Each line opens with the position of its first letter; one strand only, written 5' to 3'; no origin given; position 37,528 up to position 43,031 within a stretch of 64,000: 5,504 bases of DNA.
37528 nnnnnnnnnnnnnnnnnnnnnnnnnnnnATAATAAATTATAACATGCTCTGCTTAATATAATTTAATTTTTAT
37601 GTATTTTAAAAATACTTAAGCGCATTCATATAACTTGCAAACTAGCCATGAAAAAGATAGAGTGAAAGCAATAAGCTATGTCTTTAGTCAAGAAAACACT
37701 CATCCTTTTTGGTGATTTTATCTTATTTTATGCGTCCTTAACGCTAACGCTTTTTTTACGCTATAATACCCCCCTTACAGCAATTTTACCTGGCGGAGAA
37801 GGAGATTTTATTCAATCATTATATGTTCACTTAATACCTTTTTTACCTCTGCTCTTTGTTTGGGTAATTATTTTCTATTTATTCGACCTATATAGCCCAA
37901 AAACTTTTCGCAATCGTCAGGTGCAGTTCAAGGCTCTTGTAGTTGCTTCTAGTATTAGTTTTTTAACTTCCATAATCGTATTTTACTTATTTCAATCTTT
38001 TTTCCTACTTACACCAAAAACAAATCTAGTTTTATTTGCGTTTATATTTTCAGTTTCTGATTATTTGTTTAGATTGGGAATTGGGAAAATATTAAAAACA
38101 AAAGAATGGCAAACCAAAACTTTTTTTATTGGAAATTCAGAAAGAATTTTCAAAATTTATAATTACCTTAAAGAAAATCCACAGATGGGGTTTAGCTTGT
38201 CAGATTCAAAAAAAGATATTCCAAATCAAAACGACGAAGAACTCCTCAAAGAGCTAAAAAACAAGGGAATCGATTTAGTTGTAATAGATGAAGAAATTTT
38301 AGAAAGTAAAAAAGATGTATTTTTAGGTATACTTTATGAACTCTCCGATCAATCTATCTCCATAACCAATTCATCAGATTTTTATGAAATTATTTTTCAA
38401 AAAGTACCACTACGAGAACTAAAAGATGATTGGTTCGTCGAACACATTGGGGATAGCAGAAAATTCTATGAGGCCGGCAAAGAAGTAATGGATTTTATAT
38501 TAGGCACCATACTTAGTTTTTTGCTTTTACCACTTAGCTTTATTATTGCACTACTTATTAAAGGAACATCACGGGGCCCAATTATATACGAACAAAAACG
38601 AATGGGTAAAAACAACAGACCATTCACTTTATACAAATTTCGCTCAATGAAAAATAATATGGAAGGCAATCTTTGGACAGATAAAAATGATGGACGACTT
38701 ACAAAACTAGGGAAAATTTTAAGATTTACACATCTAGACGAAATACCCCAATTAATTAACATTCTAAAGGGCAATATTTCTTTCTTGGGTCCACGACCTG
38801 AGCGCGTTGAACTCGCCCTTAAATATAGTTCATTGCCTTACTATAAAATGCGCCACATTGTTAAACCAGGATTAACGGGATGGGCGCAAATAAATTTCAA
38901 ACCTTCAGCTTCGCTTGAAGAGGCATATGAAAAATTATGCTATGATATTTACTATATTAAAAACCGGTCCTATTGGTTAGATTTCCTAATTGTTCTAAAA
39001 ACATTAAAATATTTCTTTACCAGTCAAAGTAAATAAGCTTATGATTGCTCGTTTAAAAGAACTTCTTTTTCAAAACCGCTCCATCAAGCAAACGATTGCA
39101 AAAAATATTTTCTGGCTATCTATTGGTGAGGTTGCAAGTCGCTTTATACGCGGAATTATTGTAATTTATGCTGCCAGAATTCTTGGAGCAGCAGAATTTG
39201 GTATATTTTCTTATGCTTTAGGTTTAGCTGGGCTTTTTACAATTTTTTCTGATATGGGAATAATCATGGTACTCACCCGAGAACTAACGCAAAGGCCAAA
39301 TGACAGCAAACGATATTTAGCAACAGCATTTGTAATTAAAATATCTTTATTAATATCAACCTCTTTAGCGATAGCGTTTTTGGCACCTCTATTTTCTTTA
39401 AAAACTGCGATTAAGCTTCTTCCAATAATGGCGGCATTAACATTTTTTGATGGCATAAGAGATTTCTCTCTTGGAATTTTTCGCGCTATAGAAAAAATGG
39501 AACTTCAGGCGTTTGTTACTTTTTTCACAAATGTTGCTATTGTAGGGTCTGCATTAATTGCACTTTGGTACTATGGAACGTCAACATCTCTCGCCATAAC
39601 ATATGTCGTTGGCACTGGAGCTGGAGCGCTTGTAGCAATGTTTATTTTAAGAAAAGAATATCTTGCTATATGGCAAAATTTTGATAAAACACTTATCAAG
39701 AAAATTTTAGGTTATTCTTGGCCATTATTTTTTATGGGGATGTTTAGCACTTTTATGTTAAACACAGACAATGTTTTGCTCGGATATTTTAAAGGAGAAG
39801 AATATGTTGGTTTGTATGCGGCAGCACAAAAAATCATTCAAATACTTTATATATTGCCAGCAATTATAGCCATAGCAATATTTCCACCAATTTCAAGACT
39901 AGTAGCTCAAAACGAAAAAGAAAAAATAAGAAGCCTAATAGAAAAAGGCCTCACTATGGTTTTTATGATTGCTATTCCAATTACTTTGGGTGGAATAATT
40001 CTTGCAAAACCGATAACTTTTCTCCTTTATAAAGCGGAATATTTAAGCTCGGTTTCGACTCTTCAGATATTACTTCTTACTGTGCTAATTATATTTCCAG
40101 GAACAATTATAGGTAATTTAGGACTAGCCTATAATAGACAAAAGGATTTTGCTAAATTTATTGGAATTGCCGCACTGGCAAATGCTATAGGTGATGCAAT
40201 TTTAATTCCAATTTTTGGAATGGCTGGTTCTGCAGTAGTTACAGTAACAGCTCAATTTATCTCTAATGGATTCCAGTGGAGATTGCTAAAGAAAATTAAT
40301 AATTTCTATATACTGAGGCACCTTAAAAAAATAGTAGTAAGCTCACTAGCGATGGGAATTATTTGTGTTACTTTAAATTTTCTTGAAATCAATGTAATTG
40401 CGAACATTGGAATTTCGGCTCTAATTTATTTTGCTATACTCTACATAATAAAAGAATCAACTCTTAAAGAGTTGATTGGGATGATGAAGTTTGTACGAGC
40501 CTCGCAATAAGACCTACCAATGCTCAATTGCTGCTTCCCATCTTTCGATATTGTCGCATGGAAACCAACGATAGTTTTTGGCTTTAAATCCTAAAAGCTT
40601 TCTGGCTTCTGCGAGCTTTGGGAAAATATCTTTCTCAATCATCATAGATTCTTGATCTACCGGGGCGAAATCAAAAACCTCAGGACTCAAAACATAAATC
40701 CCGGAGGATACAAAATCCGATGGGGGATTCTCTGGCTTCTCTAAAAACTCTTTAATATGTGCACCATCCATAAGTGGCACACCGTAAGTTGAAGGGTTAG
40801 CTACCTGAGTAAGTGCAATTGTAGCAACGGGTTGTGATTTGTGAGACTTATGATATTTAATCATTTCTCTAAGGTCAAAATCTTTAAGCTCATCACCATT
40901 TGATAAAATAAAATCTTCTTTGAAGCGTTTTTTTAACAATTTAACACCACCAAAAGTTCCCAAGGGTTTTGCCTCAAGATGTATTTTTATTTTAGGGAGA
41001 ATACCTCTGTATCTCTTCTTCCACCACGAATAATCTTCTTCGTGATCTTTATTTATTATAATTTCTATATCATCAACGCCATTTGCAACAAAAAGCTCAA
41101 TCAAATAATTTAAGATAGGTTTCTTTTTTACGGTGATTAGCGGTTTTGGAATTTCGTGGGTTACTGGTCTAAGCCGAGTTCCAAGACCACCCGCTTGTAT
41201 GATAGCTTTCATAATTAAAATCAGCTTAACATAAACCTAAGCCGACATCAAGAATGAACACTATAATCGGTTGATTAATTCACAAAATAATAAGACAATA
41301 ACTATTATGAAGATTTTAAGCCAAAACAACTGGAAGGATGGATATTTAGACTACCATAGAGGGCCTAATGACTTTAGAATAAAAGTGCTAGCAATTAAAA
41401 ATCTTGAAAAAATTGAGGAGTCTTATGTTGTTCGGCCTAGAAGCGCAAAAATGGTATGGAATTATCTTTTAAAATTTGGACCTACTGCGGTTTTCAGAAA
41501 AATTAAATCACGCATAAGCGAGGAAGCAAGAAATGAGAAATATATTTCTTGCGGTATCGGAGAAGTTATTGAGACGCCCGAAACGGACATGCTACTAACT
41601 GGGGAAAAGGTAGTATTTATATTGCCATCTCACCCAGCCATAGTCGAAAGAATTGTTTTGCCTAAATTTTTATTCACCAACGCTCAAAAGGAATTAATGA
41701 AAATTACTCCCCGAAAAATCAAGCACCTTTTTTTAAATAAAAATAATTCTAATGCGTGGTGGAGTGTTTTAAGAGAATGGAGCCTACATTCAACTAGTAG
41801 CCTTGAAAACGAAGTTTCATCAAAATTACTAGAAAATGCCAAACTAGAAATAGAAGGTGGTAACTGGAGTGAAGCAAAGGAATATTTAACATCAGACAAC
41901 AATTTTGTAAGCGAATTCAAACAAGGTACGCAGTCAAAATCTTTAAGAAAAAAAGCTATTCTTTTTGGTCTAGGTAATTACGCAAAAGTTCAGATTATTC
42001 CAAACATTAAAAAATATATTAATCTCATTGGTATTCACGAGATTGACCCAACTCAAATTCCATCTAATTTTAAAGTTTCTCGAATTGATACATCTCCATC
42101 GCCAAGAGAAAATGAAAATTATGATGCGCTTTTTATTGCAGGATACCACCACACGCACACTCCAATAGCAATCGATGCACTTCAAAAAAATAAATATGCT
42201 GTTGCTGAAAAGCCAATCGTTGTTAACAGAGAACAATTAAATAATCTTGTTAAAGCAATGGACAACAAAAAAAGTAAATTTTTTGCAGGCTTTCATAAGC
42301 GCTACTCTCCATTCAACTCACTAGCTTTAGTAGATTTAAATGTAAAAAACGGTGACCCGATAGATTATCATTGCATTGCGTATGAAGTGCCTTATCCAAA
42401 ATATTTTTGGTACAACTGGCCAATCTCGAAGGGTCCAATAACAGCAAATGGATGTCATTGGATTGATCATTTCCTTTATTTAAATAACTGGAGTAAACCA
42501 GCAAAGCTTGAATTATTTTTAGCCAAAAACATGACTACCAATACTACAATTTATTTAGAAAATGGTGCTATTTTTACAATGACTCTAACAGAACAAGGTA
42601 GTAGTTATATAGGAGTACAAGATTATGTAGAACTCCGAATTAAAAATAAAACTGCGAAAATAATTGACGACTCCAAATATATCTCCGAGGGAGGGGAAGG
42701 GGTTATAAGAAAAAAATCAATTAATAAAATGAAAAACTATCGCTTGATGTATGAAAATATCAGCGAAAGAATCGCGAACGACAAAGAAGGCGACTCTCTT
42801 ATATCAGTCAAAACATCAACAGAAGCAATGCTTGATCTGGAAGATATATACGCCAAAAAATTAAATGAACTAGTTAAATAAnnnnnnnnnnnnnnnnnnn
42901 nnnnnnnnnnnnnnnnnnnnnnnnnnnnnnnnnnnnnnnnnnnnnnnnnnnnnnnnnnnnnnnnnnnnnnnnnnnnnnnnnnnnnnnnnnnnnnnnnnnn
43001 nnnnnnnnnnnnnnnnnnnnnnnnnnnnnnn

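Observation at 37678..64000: Surface-glycan island encoding a full NDP-deoxysugar tailoring set (C-methyl, O-methyl, carbamoyl, amino), suggesting a noviose-like decorated sugar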

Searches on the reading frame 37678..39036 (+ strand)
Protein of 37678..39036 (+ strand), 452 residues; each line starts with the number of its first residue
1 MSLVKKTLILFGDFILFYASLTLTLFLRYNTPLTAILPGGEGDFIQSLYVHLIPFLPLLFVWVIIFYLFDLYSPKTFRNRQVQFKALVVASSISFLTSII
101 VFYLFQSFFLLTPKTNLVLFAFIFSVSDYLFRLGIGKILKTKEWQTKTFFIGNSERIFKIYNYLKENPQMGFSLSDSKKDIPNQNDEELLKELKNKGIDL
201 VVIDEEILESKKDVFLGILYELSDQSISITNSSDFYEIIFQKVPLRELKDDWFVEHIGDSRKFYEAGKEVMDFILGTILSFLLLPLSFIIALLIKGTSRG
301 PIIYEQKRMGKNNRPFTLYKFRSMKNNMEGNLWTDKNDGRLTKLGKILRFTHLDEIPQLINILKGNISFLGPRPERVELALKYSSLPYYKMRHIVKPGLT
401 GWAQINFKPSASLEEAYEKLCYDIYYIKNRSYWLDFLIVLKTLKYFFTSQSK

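Call 5: search_protein_families(library=pfam, proteins=[window:37678-39036:+], max_evalue=0.001)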
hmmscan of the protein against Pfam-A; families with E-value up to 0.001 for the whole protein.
window:37678-39036:+ (452 aa): 1 family
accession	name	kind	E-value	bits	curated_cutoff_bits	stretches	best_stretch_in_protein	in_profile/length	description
PF02397.22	Bac_transf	-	1.4e-59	201.1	27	1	268-447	1-178/179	Bacterial sugar transferase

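Call 27: search_protein_families(library=ncbifam, proteins=[window:37678-39036:+], max_evalue=0.001)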
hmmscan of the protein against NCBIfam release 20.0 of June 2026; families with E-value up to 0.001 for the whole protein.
window:37678-39036:+ (452 aa): 10 families
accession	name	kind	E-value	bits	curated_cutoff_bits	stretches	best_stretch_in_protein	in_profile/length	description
TIGR03025.1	EPS_sugtrans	subfamily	1e-95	321.6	295.55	1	50-450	28-442/445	exopolysaccharide biosynthesis polyprenyl glycosylphosphotransferase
TIGR03023.1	WcaJ_sugtrans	equivalog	6.5e-80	269.6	410.75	1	13-449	3-449/453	undecaprenyl-phosphate glucose phosphotransferase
TIGR03013.1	EpsB_2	subfamily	3.1e-77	260.5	393.35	1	13-445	3-435/443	TIGR03013 family XrtA/PEP-CTERM system glycosyltransferase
TIGR03022.1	WbaP_sugtrans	subfamily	8.1e-55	186.9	403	1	10-445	2-448/456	undecaprenyl-phosphate galactose phosphotransferase WbaP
NF007518.0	PRK10124.1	equivalog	9.4e-48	163.1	684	1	48-444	45-455/464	undecaprenyl-phosphate glucose phosphotransferase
NF050817.1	PolSacchBiosHfsE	equivalog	1.3e-37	129.6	750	1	268-444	272-457/467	polysaccharide biosynthesis protein HfsE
NF052601.1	undeca_RfbP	equivalog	1e-36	126.5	330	1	265-446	42-235/244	undecaprenyl-phosphate galactose phosphotransferase family protein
NF041877.1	EPS_EpsZ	equivalog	1.1e-30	106.6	800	1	266-448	264-454/459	exopolysaccharide biosynthesis polyisoprenyl-phosphate hexose-1-phosphate transferase EpsZ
NF011751.0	PRK15204.1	equivalog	1.8e-24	86.2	907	1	84-446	91-469/476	undecaprenyl-phosphate galactose phosphotransferase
NF045514.1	glycotran_HepC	equivalog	7.5e-20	71.1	140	1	261-380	110-217/220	heterocyst development glycosyltransferase HepC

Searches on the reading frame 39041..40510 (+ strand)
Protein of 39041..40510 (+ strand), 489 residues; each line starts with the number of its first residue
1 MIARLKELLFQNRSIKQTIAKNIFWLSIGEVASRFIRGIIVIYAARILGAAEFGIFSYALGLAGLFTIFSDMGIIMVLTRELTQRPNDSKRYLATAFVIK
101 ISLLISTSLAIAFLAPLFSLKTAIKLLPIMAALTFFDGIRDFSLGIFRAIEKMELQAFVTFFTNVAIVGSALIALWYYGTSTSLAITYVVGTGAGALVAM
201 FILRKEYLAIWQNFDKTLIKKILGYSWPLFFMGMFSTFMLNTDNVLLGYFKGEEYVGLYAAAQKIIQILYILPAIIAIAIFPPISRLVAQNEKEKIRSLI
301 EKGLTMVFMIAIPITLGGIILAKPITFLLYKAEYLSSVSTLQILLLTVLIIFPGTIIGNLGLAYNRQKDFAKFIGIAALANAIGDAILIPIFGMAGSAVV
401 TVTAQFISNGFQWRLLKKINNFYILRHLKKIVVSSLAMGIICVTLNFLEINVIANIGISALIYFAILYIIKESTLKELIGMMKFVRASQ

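Call 5: search_protein_families(library=pfam, proteins=[window:39041-40510:+], max_evalue=0.001)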
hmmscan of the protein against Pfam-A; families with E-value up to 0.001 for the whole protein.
window:39041-40510:+ (489 aa): 4 families
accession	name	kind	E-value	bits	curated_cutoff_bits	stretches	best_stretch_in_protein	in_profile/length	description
PF01943.22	Polysacc_synt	-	1.9e-37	129.6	28.2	1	20-287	2-273/274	Polysaccharide biosynthesis protein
PF13440.11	Polysacc_synt_3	-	2.7e-28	99.5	23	1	45-338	3-292/293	Polysaccharide biosynthesis protein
PF03023.19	MurJ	-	4.6e-19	68.8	27.4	1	98-447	70-431/451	Lipid II flippase MurJ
PF01554.23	MatE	-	3.5e-10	40.2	24.9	1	228-385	1-159/161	MatE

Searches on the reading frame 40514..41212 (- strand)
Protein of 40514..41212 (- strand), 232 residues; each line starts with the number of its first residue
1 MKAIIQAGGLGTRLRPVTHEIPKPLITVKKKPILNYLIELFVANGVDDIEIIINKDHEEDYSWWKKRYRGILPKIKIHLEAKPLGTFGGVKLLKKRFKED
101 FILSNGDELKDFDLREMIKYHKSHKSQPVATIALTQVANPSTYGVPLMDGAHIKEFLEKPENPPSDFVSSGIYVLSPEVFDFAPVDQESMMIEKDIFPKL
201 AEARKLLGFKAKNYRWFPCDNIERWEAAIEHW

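Call 5: search_protein_families(library=pfam, proteins=[window:40514-41212:-], max_evalue=0.001)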
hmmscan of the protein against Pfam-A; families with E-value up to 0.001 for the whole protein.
window:40514-41212:- (232 aa): 2 families
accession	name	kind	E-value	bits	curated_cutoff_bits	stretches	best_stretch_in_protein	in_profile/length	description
PF00483.29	NTP_transferase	-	7.8e-39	134.2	21.2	1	2-216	1-226/245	Nucleotidyl transferase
PF12804.13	NTP_transf_3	-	4.2e-05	24.2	27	1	3-60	1-53/160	MobA-like NTP transferase domain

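Call 12: search_protein_families(library=ncbifam, proteins=[window:40514-41212:-], max_evalue=0.00001)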
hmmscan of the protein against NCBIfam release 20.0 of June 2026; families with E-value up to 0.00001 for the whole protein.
window:40514-41212:- (232 aa): 29 families (the best 25 are shown)
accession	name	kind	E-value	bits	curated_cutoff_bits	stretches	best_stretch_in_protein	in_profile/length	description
TIGR01208.1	rmlA_long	equivalog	3.2e-34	118.4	320.25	1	2-182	1-181/353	glucose-1-phosphate thymidylyltransferase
TIGR03992.1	Arch_glmU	subfamily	2.4e-33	115.6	292.1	1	1-195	1-188/393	bifunctional sugar-1-phosphate nucleotidylyltransferase/acetyltransferase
NF052502.1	man1P_GTase_Rv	exception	7.1e-33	113.9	440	1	2-214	2-213/352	mannose-1-phosphate guanylyltransferase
NF041313.1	UDPGP_AglF_Halo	equivalog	3.5e-29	101.9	400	1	1-189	1-188/234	UTP--glucose-1-phosphate uridylyltransferase AglF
TIGR02623.1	G1P_cyt_trans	equivalog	1.8e-28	99.7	300.25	2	88-223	108-236/255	glucose-1-phosphate cytidylyltransferase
NF041173.1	Sug_nt_acttase_Thmprot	equivalog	1.8e-25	89.8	600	1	1-187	1-180/405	bifunctional sugar-1-phosphate nucleotidylyltransferase/acetyltransferase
NF049965.1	GlMnHpPGnyltfHddC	equivalog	2e-25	89.7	300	1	1-182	1-174/221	D-glycero-D-manno-heptose 1-phosphate guanosyltransferase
NF045761.1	NAMPUrTaseMurU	equivalog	4.6e-21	75.7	250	1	1-188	1-186/226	N-acetylmuramate alpha-1-phosphate uridylyltransferase MurU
TIGR01099.1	galU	equivalog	3.7e-18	66.1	326.8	1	1-57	2-58/261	UTP--glucose-1-phosphate uridylyltransferase GalU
TIGR01207.1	rmlA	equivalog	2.9e-16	59.4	360.65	1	2-189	1-189/286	glucose-1-phosphate thymidylyltransferase RfbA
NF003670.0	PRK05293.1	equivalog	5.2e-14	52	470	1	101-216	121-242/382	glucose-1-phosphate adenylyltransferase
TIGR02091.1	glgC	equivalog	4.7e-13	48.9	424.9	1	91-216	106-243/364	glucose-1-phosphate adenylyltransferase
NF012024.0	PRK15480.1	equivalog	2.3e-11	43.4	588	1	2-188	5-192/292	glucose-1-phosphate thymidylyltransferase RfbA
NF007516.0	PRK10122.1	equivalog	3.2e-10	39.6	534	1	1-53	4-56/297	UTP--glucose-1-phosphate uridylyltransferase GalF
NF045495.1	AdoCbiPCobY_Meth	equivalog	3.5e-10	39.7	250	1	1-141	1-139/195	adenosylcobinamide-phosphate guanylyltransferase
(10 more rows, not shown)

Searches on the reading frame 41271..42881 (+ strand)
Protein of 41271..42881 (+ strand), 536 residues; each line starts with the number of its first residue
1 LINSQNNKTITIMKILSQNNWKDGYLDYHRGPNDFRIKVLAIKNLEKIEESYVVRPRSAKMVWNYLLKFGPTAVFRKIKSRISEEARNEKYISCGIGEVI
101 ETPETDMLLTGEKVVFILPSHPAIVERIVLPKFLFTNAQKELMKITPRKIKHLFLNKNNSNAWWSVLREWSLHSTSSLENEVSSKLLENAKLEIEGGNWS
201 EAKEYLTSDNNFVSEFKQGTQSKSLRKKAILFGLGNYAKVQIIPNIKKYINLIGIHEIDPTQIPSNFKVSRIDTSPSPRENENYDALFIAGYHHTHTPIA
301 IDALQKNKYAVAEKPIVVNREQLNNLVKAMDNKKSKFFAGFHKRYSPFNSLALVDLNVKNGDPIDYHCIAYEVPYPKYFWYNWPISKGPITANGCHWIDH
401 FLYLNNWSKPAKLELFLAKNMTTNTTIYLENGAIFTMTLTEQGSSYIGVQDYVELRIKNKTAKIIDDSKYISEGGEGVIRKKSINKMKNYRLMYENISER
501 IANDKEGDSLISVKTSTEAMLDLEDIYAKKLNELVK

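Call 5: search_protein_families(library=pfam, proteins=[window:41271-42881:+], max_evalue=0.001)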
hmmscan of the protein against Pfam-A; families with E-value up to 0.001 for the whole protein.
window:41271-42881:+ (536 aa): 1 family
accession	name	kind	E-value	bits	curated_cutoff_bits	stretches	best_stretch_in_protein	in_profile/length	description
PF01408.29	GFO_IDH_MocA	-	1.8e-08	35.5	24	1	231-341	5-120/120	Oxidoreductase family, NAD-binding Rossmann fold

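Call 12: search_protein_families(library=ncbifam, proteins=[window:41271-42881:+], max_evalue=0.00001)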
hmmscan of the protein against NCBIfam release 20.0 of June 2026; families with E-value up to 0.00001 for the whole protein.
window:41271-42881:+ (536 aa): 1 family
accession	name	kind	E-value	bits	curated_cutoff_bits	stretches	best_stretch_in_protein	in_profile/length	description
TIGR04380.1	myo_inos_iolG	equivalog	1.1e-09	37.7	355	1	278-347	59-128/330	inositol 2-dehydrogenase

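Call 55: search_solved_structures(query=window:41271-42881:+, max_evalue=0.01, show_alignments=0)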
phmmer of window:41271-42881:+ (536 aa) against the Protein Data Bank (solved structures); distinct sequences matched with E-value up to 0.01: 9.
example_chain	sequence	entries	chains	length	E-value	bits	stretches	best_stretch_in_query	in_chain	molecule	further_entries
9m3d_B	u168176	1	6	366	0.00016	23.5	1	280-410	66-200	DgpA1 from W974-1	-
3e82_A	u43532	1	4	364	0.00059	21.6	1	250-345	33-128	Putative oxidoreductase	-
3kux_A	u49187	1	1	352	0.00068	21.4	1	231-356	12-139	Putative oxidoreductase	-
3ec7_A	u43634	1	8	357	0.0011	20.7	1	283-372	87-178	Putative Dehydrogenase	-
3ezy_A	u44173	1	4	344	0.0031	19.2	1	280-347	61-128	Dehydrogenase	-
3e18_A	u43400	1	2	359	0.0039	18.9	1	280-344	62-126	oxidoreductase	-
4l8v_A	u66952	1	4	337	0.005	18.5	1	278-369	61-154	Inositol 2-dehydrogenase/D-chiro-inositol 3-dehydrogenase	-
4l9r_A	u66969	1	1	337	0.005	18.5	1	278-369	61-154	Inositol 2-dehydrogenase/D-chiro-inositol 3-dehydrogenase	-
3mz0_A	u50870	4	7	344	0.0051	18.5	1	278-369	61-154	Inositol 2-dehydrogenase/D-chiro-inositol 3-dehydrogenase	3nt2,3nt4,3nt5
